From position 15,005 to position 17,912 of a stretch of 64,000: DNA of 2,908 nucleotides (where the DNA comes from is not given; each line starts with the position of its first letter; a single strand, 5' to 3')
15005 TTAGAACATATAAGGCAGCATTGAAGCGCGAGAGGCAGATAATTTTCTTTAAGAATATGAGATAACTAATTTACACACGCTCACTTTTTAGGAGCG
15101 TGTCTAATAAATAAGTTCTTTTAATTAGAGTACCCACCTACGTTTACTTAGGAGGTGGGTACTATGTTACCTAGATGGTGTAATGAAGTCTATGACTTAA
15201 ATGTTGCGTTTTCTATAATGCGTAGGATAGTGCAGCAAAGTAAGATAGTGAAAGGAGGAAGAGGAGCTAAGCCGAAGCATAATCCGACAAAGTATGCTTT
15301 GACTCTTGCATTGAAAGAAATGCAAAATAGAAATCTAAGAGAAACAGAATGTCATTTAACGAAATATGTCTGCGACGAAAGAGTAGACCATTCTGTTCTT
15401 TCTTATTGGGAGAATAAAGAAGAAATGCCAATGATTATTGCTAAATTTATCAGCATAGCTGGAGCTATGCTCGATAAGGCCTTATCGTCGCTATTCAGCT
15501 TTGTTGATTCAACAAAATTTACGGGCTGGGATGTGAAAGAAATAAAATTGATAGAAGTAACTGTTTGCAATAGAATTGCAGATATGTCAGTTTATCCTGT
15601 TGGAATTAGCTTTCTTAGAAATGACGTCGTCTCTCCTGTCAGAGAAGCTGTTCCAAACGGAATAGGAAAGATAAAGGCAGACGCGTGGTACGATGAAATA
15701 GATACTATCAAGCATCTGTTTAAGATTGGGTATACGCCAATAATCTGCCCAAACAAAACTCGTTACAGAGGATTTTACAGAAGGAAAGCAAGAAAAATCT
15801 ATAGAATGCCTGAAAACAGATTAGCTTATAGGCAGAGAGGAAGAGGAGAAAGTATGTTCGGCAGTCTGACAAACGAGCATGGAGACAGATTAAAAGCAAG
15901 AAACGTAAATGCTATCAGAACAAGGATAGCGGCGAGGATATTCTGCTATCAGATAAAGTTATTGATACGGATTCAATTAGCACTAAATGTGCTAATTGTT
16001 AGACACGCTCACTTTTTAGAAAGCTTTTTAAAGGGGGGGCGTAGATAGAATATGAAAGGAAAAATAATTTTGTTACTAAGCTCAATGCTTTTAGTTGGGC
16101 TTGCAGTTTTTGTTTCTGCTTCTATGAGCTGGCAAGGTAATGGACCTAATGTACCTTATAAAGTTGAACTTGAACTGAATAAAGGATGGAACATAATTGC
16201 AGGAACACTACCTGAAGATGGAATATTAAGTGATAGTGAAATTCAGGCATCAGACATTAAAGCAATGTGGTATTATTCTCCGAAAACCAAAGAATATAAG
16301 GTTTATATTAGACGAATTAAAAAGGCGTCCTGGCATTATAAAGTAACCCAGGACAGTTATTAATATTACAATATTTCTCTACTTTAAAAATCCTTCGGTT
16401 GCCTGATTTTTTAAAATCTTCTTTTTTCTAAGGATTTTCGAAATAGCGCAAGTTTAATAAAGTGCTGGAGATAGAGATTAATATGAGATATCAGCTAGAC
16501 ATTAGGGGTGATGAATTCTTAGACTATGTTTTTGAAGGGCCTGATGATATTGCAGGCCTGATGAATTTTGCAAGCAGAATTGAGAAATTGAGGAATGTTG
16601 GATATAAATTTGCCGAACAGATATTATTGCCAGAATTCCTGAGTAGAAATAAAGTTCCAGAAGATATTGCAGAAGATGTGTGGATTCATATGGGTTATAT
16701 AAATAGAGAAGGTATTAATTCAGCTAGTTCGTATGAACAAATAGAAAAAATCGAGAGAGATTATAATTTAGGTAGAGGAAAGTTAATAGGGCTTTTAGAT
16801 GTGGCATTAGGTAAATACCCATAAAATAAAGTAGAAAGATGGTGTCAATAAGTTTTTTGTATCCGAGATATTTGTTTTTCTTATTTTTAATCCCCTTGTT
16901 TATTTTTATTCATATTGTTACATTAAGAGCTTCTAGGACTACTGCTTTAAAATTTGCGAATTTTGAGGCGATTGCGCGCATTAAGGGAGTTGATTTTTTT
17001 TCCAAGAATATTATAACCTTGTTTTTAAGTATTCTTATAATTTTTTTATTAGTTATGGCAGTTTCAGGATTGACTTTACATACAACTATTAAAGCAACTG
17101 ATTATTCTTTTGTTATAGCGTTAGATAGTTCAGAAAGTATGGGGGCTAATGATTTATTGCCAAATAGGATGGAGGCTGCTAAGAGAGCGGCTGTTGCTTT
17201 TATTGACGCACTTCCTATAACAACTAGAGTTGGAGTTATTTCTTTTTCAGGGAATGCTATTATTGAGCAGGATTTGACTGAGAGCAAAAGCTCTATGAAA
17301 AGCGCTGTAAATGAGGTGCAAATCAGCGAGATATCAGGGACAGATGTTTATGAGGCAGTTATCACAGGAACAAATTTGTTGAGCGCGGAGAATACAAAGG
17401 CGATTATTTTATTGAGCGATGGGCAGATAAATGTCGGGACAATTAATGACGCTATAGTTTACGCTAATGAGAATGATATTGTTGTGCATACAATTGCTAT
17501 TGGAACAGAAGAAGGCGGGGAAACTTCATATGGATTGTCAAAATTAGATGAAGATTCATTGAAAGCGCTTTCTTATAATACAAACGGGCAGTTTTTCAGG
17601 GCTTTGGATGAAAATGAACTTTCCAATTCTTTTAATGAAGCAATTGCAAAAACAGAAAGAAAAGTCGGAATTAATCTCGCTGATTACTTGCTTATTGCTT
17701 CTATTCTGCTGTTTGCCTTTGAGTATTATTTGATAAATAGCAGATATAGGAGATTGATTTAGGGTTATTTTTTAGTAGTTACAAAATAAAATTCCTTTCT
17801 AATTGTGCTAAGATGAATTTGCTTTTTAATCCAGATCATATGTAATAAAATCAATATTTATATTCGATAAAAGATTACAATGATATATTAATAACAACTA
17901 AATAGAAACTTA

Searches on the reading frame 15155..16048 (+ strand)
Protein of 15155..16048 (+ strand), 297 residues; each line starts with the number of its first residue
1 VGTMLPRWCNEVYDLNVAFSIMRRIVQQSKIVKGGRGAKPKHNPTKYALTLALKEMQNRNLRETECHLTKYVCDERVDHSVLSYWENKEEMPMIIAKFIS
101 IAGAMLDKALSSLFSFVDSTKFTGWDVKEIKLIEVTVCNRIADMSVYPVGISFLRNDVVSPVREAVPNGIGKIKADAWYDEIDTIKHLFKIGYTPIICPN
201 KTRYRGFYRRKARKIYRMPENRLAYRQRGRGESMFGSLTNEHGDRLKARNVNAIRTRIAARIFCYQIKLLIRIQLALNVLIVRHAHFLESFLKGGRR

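Call 18: search_protein_families(library=ncbifam, proteins=[window:15155-16048:+], max_evalue=0.00001)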
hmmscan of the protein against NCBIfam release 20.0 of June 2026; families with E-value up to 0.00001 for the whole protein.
window:15155-16048:+ (297 aa): 1 family
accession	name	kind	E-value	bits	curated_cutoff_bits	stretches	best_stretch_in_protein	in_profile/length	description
NF033579.1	transpos_IS5_2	equivalog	6.6e-08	32.4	140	1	164-265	174-285/289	IS5 family transposase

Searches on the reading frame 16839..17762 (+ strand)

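Call 18: search_protein_families(library=ncbifam, proteins=[window:16839-17762:+], max_evalue=0.00001)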
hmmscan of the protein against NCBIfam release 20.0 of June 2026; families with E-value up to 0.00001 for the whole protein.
window:16839-17762:+ (307 aa): 4 families
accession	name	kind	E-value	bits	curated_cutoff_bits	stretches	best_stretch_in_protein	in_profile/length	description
NF010238.0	PRK13685.1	subfamily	4.8e-28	98.2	432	1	5-267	13-293/335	hypothetical protein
NF047508.1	VWA_BatA_Lepto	exception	3.4e-24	85.4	380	1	7-267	3-268/315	VWA domain-containing protein BatA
NF047506.1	VWA_BatB_Lepto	exception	1.9e-11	43.7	350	1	14-231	11-226/324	VWA domain-containing protein BatB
TIGR03436.1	acidobact_VWFA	subfamily_domain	3.3e-11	43.2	81.25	1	92-271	70-281/324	VWA domain-containing protein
